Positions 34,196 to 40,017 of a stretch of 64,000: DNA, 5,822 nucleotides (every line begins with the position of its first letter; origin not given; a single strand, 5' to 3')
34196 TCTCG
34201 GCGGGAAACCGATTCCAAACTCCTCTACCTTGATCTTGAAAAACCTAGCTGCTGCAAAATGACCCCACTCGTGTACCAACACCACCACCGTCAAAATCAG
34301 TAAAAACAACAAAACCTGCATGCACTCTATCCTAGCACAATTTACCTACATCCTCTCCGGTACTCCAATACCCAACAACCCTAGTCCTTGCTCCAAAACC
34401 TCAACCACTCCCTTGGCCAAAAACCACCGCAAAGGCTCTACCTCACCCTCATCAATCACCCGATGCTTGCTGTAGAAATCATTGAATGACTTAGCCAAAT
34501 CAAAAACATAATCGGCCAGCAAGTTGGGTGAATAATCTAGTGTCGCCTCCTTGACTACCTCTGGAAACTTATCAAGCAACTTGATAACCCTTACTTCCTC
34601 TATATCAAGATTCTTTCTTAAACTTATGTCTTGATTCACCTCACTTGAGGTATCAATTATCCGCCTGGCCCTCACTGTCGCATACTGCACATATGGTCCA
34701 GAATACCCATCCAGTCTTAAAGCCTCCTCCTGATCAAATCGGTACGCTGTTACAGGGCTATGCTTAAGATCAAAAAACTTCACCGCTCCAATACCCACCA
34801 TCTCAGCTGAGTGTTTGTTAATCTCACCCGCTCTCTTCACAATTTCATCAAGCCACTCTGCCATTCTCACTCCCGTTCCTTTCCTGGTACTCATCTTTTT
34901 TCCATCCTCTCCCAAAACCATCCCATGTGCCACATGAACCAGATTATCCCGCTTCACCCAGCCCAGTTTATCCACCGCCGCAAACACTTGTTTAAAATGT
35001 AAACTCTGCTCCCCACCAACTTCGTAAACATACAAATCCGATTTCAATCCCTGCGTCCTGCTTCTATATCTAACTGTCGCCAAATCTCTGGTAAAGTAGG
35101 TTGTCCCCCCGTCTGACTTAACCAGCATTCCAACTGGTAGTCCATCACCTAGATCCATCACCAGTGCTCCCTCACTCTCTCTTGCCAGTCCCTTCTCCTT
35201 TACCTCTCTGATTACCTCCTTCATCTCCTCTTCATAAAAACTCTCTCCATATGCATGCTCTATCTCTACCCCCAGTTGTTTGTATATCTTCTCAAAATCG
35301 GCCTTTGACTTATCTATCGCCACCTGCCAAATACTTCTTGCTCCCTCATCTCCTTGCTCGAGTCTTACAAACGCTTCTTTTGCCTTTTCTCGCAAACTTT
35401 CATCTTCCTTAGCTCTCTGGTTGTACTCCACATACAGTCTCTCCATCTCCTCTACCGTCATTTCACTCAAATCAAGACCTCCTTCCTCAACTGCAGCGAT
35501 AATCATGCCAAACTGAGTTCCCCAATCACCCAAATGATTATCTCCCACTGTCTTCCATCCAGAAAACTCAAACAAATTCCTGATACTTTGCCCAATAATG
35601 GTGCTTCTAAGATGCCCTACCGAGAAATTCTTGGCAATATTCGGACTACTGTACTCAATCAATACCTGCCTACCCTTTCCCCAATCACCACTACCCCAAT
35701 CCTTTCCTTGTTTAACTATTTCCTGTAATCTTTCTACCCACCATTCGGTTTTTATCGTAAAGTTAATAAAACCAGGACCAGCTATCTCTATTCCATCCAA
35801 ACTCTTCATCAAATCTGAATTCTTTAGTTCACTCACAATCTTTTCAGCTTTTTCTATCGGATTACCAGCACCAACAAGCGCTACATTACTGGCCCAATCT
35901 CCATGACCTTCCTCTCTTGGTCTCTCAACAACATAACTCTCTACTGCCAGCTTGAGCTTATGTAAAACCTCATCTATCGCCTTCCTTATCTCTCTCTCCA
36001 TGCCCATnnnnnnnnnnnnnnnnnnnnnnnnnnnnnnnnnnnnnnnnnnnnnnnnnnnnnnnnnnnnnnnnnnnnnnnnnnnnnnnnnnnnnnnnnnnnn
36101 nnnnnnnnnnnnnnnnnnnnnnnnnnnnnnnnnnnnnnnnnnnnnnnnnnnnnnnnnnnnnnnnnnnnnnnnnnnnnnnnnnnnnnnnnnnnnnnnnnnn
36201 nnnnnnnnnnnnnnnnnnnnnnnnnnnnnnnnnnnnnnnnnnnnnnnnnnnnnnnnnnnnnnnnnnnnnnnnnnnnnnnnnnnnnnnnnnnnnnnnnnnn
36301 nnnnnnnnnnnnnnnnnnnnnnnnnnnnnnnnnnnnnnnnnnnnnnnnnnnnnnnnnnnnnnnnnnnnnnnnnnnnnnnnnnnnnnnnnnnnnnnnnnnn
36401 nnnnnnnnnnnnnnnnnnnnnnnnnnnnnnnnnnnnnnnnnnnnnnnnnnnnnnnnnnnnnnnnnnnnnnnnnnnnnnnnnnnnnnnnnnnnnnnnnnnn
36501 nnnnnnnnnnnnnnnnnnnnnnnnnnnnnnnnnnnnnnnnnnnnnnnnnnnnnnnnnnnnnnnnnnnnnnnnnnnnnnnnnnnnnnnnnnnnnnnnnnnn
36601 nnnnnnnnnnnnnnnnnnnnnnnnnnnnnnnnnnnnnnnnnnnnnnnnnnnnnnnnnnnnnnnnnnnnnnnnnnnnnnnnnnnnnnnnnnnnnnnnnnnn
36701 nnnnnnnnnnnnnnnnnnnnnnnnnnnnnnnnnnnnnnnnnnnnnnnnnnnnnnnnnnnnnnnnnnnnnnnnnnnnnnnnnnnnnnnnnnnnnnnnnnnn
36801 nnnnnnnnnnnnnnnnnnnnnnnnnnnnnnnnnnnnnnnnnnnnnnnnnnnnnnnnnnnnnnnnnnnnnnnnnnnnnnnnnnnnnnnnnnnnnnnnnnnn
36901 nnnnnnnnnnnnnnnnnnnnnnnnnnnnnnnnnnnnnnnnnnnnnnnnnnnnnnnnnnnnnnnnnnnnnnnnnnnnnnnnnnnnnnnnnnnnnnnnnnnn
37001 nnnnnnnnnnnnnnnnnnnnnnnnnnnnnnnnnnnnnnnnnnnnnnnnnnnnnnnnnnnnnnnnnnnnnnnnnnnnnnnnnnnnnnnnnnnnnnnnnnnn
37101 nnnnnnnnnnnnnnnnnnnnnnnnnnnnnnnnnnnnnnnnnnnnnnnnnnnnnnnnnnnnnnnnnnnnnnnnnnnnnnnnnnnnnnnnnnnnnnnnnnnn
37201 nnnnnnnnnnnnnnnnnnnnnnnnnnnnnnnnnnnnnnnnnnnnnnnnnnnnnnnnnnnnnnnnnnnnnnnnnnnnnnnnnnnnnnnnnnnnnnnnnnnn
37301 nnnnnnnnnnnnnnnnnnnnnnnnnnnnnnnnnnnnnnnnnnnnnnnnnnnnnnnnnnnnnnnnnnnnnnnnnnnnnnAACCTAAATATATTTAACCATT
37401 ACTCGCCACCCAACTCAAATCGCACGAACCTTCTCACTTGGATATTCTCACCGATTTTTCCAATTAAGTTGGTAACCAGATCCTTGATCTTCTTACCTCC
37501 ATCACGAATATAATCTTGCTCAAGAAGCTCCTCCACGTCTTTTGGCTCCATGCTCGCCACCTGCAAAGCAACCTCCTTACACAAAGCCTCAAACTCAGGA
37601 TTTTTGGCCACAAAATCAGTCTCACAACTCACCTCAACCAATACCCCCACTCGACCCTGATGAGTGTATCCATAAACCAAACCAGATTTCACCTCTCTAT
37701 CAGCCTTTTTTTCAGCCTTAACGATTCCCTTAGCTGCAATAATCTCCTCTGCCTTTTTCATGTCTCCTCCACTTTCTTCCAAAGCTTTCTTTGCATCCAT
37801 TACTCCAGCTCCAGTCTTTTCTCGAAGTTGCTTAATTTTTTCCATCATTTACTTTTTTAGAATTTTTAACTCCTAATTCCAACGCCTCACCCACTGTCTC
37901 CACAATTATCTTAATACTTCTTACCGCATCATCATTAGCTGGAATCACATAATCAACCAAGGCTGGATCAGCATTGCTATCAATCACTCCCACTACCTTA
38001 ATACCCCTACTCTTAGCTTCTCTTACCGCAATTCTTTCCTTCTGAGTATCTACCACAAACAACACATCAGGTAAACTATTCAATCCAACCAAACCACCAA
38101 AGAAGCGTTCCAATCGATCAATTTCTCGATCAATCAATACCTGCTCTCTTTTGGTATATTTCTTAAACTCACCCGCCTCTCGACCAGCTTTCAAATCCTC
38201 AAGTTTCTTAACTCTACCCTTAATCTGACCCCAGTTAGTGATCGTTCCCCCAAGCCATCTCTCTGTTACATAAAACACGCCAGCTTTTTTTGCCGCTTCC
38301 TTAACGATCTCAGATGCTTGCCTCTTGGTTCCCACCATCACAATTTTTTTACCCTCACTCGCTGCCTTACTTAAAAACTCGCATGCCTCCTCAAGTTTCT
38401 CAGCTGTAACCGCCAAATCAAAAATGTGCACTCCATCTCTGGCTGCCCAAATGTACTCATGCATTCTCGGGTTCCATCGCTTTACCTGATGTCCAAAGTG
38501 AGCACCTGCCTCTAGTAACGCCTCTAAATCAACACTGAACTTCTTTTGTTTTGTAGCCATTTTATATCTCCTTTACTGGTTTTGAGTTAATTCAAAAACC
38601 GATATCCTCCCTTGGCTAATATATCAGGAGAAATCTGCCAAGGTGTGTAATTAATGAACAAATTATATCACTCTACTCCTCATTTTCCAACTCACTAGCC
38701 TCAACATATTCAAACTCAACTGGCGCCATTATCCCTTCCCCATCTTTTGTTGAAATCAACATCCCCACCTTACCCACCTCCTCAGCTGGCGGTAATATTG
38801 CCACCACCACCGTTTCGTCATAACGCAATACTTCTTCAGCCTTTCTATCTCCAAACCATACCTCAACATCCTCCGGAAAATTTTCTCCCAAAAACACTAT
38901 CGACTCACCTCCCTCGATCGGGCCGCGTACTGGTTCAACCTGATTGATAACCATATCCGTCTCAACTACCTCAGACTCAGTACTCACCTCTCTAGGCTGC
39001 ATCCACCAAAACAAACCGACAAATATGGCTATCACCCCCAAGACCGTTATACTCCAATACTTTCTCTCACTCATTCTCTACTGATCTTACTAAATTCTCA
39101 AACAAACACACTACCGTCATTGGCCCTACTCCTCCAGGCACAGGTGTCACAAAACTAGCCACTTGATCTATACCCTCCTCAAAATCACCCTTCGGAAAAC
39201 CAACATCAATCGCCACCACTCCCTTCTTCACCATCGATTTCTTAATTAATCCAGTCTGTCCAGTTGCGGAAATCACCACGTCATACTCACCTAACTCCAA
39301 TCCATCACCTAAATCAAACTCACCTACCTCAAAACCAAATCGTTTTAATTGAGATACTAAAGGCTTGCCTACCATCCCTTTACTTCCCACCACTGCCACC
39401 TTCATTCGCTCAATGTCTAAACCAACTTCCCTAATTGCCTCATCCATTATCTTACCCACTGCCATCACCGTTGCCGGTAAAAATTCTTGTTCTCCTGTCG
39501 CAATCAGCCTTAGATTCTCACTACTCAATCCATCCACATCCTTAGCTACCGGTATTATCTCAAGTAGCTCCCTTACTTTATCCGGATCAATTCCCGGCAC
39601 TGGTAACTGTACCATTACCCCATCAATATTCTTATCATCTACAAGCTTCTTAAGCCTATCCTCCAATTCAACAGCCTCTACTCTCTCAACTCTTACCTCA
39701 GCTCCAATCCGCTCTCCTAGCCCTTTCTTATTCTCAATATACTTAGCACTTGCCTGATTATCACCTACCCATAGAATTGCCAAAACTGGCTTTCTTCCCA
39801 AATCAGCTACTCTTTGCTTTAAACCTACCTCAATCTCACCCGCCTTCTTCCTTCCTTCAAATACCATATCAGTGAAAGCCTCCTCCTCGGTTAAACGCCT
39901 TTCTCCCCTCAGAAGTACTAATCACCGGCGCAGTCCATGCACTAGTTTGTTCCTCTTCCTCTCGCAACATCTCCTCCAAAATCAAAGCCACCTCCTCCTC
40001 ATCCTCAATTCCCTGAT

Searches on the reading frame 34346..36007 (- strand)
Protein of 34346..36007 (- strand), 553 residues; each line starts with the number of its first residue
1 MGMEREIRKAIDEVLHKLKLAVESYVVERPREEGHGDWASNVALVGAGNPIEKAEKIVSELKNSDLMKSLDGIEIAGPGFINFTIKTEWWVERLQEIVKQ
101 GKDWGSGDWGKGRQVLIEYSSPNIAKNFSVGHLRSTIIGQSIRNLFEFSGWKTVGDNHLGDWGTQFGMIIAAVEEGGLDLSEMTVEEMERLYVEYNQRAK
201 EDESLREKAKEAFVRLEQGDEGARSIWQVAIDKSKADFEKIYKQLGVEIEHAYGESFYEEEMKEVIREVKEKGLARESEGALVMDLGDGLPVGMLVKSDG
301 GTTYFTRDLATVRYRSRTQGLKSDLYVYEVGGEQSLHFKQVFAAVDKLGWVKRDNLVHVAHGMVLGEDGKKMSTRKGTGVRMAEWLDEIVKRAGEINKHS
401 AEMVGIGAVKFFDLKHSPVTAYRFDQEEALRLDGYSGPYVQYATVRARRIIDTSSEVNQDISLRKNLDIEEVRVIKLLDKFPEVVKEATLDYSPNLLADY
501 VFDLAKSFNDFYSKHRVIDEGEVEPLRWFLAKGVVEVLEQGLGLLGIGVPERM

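Call 77: search_protein_families(library=pfam, proteins=[window:34346-36007:-], max_evalue=0.00001)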
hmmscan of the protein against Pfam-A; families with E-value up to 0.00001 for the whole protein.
window:34346-36007:- (553 aa): 3 families
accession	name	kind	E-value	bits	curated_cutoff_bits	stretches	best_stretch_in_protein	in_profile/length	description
PF00750.26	tRNA-synt_1d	-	6.5e-91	305.3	23.3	1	108-425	15-348/349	tRNA synthetases class I (R), catalytic domain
PF05746.21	DALR_1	-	3.7e-24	85.5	22.3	1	440-553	1-117/117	DALR anticodon binding domain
PF03485.21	Arg_tRNA_synt_N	-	5.8e-15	56.1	21.5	1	6-85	2-85/85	Arginyl tRNA synthetase N terminal domain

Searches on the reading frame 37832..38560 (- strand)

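Call 78: search_protein_families(library=pfam, proteins=[window:37832-38560:-], max_evalue=0.00001)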
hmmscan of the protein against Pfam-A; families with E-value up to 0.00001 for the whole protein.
window:37832-38560:- (242 aa): 1 family
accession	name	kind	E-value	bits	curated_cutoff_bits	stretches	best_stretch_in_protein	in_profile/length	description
PF00318.25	Ribosomal_S2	-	8.2e-85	283.9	26.1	1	15-229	1-215/216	Ribosomal protein S2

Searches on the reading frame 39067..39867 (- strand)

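Call 78: search_protein_families(library=pfam, proteins=[window:39067-39867:-], max_evalue=0.00001)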
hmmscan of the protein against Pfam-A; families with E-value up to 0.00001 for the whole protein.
window:39067-39867:- (266 aa): 2 families
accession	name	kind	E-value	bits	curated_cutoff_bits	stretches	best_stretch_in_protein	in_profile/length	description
PF02882.25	THF_DHG_CYH_C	-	1.4e-27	96.5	27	1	117-265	3-158/160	Tetrahydrofolate dehydrogenase/cyclohydrolase, NAD(P)-binding domain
PF00763.28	THF_DHG_CYH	-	3.5e-19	69.6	32.8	1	4-112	2-115/115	Tetrahydrofolate dehydrogenase/cyclohydrolase, catalytic domain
